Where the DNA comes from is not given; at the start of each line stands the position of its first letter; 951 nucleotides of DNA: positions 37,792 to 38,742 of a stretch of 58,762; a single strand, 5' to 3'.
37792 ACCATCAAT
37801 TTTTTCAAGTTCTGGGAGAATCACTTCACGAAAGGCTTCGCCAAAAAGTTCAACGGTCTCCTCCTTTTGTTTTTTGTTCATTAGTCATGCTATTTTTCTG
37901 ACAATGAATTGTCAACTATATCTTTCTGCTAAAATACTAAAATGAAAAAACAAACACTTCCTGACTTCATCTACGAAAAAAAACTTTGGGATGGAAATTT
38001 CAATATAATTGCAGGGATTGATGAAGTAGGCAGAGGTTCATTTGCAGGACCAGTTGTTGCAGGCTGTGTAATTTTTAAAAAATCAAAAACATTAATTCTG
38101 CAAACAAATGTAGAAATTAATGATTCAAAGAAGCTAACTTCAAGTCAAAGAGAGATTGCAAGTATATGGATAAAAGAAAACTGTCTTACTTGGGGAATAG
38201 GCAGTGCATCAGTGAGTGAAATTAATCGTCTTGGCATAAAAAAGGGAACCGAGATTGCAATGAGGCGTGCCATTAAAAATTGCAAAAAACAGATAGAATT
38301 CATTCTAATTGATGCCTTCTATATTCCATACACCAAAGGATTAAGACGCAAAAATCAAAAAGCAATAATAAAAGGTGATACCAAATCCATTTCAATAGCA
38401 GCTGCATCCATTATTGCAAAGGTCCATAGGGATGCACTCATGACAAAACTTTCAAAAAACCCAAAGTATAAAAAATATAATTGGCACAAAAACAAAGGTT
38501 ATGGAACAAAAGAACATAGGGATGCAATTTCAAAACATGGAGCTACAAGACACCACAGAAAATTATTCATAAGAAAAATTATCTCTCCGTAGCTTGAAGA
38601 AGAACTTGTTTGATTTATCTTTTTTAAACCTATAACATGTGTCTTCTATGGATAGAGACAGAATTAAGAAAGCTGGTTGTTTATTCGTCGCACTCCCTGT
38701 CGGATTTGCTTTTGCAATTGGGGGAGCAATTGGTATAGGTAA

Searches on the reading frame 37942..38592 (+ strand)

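Call 53: search_protein_families(library=pfam, proteins=[window:37942-38592:+], max_evalue=0.001)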
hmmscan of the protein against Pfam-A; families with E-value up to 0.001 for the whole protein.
window:37942-38592:+ (216 aa): 1 family
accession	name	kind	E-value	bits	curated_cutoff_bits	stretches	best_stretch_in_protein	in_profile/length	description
PF01351.25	RNase_HII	-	3e-38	132.2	25.8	1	24-211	1-198/199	Ribonuclease HII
